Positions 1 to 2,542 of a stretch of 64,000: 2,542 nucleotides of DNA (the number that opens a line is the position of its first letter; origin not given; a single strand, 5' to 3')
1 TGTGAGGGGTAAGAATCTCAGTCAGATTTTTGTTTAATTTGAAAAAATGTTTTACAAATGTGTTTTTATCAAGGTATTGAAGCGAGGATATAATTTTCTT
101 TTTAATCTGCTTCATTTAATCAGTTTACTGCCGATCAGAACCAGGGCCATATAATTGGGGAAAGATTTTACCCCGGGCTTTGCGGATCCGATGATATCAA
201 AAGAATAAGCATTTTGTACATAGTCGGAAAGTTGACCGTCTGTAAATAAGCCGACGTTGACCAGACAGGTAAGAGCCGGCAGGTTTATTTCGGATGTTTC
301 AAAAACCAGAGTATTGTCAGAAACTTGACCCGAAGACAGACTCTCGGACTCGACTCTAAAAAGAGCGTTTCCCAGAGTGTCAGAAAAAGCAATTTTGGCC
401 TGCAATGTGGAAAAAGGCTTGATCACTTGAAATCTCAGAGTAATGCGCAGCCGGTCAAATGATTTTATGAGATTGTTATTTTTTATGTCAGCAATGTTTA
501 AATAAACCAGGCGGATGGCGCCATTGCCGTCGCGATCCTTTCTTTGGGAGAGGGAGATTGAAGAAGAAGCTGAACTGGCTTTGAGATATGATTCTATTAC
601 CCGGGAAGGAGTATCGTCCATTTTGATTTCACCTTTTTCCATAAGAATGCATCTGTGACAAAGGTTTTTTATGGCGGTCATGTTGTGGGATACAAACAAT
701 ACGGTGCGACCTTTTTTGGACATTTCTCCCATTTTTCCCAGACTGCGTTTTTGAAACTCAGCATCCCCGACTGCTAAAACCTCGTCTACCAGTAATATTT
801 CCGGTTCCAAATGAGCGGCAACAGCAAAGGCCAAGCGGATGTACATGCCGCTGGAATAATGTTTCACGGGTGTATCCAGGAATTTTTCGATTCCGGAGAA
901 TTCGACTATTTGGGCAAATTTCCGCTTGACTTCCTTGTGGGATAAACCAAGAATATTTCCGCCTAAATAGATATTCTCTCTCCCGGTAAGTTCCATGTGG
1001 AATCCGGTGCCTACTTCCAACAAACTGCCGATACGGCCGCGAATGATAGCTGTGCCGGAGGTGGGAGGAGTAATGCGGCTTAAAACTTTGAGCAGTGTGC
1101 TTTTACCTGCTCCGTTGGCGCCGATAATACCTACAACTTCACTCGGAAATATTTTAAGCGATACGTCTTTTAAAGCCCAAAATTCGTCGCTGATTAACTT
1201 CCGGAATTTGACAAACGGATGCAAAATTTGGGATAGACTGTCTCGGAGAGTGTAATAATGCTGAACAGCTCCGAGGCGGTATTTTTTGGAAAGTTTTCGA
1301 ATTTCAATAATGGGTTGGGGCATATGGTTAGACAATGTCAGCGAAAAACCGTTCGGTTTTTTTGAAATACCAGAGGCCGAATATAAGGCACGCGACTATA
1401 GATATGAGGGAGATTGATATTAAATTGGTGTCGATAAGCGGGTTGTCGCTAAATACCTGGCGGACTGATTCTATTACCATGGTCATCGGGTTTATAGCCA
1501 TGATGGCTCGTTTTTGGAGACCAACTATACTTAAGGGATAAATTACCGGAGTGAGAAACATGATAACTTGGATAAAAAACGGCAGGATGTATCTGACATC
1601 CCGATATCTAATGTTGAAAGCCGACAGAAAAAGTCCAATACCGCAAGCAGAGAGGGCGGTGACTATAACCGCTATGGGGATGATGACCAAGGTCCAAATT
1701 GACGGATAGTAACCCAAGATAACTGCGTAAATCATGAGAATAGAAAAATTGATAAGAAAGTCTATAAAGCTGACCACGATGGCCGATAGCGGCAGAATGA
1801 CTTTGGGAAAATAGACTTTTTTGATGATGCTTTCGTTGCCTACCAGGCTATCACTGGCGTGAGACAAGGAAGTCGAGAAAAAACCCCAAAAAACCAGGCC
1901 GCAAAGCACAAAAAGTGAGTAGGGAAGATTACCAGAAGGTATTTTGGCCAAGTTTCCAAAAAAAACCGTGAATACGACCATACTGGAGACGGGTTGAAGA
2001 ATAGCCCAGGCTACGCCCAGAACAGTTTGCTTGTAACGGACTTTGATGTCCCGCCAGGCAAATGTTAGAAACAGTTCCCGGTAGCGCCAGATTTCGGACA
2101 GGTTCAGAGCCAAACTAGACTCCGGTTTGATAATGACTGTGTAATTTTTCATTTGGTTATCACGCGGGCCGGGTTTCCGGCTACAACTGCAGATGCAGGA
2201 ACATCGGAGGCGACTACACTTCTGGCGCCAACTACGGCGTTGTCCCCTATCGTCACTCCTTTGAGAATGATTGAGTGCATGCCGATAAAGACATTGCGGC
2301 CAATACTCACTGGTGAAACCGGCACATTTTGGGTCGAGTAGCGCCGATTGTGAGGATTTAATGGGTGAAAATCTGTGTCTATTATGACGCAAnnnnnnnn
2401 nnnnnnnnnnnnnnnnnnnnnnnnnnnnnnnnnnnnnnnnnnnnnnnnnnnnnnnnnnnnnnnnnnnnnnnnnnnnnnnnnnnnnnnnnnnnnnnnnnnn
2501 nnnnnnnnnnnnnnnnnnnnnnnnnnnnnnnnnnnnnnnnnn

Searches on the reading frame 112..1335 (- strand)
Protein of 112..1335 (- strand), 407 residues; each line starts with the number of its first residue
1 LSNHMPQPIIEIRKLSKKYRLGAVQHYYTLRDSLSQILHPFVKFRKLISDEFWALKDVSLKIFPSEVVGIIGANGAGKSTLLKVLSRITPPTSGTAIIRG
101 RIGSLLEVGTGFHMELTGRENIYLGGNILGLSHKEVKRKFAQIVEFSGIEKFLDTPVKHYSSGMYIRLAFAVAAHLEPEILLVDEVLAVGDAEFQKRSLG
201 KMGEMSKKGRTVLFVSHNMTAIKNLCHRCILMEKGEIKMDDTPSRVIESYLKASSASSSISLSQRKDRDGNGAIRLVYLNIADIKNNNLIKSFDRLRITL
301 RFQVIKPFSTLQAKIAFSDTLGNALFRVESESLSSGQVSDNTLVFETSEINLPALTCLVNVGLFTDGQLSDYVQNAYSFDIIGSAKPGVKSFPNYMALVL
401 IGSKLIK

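Call 60: search_protein_families(library=pfam, proteins=[window:112-1335:-], max_evalue=0.05)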
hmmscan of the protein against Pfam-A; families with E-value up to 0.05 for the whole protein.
window:112-1335:- (407 aa): 7 families
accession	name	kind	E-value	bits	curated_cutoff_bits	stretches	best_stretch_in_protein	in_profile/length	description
PF00005.33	ABC_tran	-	1.1e-21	78.4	25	1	55-186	1-135/137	ABC transporter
PF13304.12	AAA_21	-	4.6e-06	27.4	27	1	68-88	2-22/304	AAA domain, putative AbiEii toxin, Type IV TA system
PF14524.12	Wzt_C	-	9.7e-06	26.1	30.4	1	266-386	2-134/143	Wzt C-terminal domain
PF13555.12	AAA_29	-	0.0028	17.8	27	1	60-86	17-43/61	P-loop containing region of AAA domain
PF02463.25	SMC_N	-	0.0043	16.9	40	0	46-83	4-42/220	RecF/RecN/SMC N terminal domain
PF13476.12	AAA_23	-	0.005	17.9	27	1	63-85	17-39/201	AAA domain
PF13175.12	AAA_15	-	0.013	15.6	32.1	1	54-87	13-45/374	AAA ATPase domain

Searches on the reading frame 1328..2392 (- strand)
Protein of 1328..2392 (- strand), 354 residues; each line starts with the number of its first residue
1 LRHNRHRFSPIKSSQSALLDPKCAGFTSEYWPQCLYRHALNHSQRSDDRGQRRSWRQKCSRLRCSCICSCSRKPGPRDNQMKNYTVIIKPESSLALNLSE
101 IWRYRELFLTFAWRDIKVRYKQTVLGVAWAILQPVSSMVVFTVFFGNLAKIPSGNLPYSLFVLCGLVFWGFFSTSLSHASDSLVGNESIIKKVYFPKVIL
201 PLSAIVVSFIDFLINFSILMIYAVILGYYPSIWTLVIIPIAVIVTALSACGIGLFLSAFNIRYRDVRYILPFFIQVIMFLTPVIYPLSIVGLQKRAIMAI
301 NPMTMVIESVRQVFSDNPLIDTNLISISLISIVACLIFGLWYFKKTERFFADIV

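Call 14: search_protein_families(library=pfam, proteins=[window:1328-2392:-], max_evalue=0.01)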
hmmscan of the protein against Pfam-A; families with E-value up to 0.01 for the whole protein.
window:1328-2392:- (354 aa): 2 families
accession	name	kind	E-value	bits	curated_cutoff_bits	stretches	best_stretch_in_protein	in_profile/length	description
PF01061.29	ABC2_membrane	-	4e-18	66.2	26.9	1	107-314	2-210/211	ABC-2 type transporter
PF06149.18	DUF969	-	0.0097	15.9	32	0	218-305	4-87/216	Protein of unknown function (DUF969)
